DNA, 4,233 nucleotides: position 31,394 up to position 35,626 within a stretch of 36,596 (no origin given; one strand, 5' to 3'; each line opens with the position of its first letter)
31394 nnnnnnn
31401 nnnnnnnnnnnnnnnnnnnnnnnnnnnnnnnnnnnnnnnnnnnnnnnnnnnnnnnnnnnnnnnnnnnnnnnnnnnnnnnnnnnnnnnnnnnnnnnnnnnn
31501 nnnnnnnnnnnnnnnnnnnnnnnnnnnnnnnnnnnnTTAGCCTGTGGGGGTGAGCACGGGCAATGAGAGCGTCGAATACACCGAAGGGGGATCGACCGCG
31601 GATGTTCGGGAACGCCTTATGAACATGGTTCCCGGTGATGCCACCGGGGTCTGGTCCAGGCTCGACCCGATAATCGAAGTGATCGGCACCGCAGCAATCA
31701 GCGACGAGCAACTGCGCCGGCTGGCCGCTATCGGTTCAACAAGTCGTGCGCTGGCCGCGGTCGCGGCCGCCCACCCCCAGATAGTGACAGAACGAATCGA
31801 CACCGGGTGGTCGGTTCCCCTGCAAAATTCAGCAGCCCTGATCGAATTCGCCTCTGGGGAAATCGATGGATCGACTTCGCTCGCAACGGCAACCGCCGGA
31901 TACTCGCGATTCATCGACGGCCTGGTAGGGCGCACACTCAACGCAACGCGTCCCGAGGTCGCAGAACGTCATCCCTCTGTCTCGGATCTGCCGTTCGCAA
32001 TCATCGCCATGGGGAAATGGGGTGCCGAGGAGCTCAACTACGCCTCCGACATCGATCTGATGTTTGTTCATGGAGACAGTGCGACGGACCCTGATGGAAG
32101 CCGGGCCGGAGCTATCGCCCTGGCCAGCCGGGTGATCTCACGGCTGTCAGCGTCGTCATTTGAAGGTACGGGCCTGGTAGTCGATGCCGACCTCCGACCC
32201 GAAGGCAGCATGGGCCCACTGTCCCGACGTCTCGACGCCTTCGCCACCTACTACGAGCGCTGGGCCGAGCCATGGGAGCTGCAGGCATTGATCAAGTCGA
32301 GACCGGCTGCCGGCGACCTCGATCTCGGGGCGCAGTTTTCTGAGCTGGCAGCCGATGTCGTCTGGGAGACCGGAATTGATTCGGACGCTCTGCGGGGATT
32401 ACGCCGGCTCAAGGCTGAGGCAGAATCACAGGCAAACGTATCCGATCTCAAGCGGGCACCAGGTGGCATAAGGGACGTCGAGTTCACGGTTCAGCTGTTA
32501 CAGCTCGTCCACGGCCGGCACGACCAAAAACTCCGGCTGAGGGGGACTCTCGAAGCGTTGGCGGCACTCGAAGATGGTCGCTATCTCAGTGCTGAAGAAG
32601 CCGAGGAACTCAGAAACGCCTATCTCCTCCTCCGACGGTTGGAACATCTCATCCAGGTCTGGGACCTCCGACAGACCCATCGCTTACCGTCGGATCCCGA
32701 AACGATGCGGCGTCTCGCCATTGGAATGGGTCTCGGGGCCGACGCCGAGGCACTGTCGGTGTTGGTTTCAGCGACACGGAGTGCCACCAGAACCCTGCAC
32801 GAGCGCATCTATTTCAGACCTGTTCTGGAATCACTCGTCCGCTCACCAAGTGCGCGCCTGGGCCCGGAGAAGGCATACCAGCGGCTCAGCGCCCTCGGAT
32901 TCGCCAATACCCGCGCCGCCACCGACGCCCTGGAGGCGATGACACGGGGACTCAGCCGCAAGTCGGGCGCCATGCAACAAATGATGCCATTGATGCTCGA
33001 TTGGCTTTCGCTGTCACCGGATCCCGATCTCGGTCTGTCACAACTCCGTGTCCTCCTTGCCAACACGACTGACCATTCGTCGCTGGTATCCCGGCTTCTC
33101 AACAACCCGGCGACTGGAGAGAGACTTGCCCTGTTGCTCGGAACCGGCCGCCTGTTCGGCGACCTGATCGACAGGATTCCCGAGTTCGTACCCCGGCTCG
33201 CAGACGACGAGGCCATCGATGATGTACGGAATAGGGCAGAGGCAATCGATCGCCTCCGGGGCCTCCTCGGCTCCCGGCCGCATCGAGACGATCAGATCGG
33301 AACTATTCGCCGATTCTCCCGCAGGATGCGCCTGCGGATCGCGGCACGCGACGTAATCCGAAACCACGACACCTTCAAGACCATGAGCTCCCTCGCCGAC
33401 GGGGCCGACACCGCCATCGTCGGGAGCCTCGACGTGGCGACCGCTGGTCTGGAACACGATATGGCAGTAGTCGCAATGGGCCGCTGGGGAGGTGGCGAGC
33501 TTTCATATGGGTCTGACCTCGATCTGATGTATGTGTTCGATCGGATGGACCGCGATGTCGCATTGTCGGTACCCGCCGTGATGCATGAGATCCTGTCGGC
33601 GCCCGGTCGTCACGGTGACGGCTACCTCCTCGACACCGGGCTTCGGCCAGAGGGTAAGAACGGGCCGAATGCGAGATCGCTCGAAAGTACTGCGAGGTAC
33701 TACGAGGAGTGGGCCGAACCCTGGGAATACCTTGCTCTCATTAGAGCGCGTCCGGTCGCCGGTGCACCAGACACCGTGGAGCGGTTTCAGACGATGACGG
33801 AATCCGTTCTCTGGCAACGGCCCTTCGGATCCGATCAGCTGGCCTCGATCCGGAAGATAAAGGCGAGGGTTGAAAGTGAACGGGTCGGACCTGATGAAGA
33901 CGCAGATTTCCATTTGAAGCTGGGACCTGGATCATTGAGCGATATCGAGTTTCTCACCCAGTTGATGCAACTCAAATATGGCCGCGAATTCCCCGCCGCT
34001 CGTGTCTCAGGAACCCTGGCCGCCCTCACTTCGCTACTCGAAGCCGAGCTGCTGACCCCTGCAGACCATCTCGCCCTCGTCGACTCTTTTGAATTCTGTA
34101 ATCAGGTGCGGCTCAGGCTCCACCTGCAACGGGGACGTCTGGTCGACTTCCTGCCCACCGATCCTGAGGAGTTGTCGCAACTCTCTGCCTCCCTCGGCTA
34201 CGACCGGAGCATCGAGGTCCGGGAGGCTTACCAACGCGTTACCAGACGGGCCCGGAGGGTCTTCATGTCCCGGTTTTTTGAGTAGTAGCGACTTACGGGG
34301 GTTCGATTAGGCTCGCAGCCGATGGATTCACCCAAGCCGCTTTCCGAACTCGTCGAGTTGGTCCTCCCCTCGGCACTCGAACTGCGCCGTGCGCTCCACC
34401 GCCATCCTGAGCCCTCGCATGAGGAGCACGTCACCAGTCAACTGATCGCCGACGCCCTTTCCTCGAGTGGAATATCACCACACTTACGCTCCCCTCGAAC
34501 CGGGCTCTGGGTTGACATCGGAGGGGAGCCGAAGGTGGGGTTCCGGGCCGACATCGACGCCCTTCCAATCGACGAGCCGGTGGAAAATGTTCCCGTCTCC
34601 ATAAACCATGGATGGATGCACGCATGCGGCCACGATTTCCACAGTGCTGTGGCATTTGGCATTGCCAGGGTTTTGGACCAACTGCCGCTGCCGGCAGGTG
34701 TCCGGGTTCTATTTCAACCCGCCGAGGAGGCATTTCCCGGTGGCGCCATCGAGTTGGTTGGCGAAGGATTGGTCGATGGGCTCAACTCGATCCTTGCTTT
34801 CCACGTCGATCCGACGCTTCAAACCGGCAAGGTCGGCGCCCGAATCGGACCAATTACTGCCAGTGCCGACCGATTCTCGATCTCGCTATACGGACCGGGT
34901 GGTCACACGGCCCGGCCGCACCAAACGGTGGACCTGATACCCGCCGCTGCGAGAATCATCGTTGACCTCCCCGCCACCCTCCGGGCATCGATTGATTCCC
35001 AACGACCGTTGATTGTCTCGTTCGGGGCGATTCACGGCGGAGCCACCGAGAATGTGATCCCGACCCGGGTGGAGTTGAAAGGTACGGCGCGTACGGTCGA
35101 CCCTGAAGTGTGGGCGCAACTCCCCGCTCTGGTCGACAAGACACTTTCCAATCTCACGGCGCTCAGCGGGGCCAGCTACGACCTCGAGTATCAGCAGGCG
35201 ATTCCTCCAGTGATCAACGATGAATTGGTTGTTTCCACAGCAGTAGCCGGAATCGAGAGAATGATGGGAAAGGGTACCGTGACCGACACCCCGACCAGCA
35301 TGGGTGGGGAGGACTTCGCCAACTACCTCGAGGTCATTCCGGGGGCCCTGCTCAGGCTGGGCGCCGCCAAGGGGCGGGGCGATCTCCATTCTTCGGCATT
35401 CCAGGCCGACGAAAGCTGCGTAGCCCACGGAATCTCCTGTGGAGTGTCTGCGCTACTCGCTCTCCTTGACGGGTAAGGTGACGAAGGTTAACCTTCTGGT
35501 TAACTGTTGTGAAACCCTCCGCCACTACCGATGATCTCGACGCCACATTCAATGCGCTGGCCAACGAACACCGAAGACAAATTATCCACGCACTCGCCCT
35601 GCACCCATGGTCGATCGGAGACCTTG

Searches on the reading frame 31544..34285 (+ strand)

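Call 8: search_protein_families(library=pfam, proteins=[window:31544-34285:+])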
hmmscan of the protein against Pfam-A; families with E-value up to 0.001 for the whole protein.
window:31544-34285:+ (913 aa): 4 families
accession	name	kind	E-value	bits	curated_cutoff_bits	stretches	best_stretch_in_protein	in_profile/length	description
PF03710.21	GlnE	-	2.4e-76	256.9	24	2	526-749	2-250/252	Glutamate-ammonia ligase adenylyltransferase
PF08335.16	GlnD_UR_UTase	-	4.1e-44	150.5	21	2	291-414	17-132/141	GlnD PII-uridylyltransferase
PF10335.14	DUF294_C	-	1.5e-07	31.7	22.5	0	283-372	18-101/145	Putative nucleotidyltransferase substrate binding domain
PF03445.19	DUF294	-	0.00032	21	21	0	114-205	18-102/138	Putative nucleotidyltransferase DUF294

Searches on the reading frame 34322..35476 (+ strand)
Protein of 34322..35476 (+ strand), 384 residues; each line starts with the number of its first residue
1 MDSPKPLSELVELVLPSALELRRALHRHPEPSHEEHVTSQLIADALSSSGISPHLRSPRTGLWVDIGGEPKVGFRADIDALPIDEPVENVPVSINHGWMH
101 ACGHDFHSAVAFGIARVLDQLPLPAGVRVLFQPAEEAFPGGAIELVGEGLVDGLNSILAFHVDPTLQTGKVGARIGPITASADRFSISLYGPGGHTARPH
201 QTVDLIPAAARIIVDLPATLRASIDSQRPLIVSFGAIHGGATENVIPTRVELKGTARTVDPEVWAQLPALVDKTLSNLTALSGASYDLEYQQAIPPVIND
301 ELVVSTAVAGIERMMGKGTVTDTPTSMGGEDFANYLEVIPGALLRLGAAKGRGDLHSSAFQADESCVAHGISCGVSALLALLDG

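Call 8: search_protein_families(library=pfam, proteins=[window:34322-35476:+])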
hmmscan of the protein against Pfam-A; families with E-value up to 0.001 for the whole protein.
window:34322-35476:+ (384 aa): 2 families
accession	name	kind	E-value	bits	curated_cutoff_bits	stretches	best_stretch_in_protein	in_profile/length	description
PF01546.33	Peptidase_M20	-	2.3e-30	106.5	24.6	1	74-376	2-202/206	Peptidase family M20/M25/M40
PF07687.19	M20_dimer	-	6e-08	33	21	1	185-277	9-101/107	Peptidase dimerisation domain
